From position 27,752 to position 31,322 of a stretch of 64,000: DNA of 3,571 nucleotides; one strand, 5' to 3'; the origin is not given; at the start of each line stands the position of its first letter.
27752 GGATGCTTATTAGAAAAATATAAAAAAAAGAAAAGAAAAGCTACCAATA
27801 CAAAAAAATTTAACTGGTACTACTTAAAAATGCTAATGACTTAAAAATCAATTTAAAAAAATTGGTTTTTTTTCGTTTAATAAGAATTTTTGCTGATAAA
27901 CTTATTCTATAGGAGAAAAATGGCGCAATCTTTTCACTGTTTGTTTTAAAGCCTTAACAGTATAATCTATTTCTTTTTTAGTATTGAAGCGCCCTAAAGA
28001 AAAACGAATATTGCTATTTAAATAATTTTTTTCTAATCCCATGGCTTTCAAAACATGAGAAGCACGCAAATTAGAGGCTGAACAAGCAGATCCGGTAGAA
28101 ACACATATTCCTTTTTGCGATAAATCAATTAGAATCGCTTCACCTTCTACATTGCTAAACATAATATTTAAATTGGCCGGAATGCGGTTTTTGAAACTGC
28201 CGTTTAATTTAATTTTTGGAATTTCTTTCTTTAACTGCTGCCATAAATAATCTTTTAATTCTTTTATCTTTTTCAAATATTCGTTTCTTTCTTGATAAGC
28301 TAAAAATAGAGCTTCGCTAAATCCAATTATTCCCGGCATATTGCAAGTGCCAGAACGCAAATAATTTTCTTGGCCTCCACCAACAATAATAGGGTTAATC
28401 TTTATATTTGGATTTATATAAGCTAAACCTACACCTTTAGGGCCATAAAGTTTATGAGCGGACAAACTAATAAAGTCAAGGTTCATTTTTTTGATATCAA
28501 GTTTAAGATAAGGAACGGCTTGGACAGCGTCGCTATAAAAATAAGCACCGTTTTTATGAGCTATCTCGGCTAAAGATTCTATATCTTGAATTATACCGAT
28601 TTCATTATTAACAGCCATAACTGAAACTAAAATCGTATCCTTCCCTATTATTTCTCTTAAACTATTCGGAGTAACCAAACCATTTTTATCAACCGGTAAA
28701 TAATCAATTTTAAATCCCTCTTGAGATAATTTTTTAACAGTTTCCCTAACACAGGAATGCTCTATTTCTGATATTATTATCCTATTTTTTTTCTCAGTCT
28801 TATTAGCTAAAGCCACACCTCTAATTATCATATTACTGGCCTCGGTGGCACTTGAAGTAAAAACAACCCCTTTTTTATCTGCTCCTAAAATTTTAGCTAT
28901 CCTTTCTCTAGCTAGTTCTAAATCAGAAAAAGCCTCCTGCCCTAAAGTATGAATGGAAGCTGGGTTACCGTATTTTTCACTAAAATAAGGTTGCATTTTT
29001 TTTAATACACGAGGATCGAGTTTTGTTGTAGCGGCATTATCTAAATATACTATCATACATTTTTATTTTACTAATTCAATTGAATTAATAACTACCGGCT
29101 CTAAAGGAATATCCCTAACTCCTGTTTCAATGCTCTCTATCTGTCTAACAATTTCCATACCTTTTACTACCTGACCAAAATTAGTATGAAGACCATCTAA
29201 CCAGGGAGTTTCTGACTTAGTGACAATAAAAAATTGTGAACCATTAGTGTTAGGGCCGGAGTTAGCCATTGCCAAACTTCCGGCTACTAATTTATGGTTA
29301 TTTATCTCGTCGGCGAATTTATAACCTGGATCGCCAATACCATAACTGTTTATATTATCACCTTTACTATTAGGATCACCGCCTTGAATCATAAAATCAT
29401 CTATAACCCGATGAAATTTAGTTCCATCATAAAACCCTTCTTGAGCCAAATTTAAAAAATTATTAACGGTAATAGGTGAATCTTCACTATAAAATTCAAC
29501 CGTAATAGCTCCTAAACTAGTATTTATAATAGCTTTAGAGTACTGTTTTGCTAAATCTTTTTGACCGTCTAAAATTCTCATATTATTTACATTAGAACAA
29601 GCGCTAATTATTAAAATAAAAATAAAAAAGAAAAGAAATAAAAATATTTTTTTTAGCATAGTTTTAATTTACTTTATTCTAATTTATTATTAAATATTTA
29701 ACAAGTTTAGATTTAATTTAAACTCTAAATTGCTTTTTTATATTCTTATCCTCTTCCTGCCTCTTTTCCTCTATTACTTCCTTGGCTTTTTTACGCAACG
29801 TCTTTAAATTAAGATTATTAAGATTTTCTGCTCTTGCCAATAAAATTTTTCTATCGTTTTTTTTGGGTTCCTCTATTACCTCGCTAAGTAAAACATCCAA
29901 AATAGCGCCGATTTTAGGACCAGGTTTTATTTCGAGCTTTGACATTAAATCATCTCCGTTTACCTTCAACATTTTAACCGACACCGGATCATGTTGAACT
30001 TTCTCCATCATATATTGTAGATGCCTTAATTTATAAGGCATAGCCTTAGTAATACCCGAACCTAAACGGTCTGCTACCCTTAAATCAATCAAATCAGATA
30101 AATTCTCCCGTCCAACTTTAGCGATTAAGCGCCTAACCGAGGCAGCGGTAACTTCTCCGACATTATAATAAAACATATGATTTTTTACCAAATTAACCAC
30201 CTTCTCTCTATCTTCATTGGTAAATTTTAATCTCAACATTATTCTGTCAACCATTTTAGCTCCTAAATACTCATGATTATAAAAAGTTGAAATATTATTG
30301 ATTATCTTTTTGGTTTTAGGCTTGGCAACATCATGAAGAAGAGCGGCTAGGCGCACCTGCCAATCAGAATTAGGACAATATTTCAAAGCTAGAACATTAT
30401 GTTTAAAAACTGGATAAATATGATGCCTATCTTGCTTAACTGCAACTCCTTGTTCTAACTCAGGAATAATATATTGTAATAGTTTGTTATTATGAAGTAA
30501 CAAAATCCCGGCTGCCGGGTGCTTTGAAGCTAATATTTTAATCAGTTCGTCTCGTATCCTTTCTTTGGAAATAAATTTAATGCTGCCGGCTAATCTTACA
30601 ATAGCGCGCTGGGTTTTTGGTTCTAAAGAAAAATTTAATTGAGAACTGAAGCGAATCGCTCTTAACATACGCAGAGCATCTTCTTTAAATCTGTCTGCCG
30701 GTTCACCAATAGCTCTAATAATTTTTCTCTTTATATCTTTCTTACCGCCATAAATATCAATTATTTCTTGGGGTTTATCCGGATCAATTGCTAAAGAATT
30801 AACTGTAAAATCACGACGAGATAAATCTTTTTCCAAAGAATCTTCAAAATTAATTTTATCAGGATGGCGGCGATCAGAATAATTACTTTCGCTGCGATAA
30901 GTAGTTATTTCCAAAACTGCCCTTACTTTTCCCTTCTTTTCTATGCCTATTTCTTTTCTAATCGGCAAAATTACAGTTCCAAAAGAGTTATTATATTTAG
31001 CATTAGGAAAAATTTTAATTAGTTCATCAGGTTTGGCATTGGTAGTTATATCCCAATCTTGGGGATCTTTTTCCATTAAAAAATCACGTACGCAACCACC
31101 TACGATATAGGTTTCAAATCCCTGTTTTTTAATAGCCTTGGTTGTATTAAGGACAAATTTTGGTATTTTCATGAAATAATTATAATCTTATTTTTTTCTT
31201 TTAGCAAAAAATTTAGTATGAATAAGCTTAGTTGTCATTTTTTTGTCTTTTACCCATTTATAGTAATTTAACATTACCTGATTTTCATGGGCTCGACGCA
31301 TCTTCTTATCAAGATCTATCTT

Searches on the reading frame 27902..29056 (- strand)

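Call 6: search_protein_families(library=pfam, proteins=[window:27902-29056:-], max_evalue=0.01)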
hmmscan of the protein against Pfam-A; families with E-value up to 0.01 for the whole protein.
window:27902-29056:- (384 aa): 4 families
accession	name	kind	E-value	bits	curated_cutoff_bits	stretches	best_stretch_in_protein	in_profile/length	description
PF00266.25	Aminotran_5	-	5.4e-87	292.6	21.5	1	3-365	1-370/371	Aminotransferase class-V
PF01041.23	DegT_DnrJ_EryC1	-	3.5e-06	26.9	19.8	1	53-181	33-150/360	DegT/DnrJ/EryC1/StrS aminotransferase family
PF01212.27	Beta_elim_lyase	-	3.1e-05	23.9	27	1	50-191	38-186/288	Beta-eliminating lyase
PF01053.26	Cys_Met_Meta_PP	-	9.8e-05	21.5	27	1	51-200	59-196/381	Cys/Met metabolism PLP-dependent enzyme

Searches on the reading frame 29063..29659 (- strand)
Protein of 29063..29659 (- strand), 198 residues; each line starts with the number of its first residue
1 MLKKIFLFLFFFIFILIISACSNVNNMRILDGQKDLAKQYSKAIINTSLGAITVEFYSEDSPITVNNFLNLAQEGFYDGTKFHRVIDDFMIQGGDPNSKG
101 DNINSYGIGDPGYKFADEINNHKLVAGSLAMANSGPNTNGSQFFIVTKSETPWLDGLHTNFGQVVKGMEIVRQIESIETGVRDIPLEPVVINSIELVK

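Call 6: search_protein_families(library=pfam, proteins=[window:29063-29659:-], max_evalue=0.01)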
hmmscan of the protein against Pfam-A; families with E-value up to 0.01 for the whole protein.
window:29063-29659:- (198 aa): 1 family
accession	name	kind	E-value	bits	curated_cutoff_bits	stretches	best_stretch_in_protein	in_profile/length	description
PF00160.26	Pro_isomerase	-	2.3e-50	171.3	21.7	1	45-195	4-158/159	Cyclophilin type peptidyl-prolyl cis-trans isomerase/CLD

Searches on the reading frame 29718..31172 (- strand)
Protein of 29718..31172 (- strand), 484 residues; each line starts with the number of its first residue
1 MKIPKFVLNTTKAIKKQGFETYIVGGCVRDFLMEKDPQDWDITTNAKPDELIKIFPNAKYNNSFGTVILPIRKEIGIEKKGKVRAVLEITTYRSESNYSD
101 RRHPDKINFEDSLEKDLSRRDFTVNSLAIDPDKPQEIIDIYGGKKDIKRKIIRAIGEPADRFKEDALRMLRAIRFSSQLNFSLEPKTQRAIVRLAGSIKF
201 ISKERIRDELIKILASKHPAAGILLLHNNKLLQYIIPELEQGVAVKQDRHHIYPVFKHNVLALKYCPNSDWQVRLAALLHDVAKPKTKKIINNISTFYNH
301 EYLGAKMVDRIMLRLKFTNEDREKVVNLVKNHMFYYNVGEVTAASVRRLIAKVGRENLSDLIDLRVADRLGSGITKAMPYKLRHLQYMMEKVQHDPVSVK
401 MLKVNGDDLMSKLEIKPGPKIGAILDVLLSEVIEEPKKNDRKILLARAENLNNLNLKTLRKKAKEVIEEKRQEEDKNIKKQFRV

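Call 6: search_protein_families(library=pfam, proteins=[window:29718-31172:-], max_evalue=0.01)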
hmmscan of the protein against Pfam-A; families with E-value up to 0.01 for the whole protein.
window:29718-31172:- (484 aa): 4 families
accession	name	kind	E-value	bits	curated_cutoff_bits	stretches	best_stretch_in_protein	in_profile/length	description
PF01743.26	PolyA_pol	-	2.8e-35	121.8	23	1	21-153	1-126/126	Poly A polymerase head domain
PF12627.12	PolyA_pol_RNAbd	-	3.5e-20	72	22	1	180-240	1-61/64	Probable RNA and SrmB- binding site of polymerase A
PF01966.28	HD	-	1.3e-11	45.3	22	1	273-370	27-113/116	HD domain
PF13735.12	tRNA_NucTran2_2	-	3.6e-10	40.4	27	1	308-446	24-147/149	tRNA nucleotidyltransferase domain 2 putative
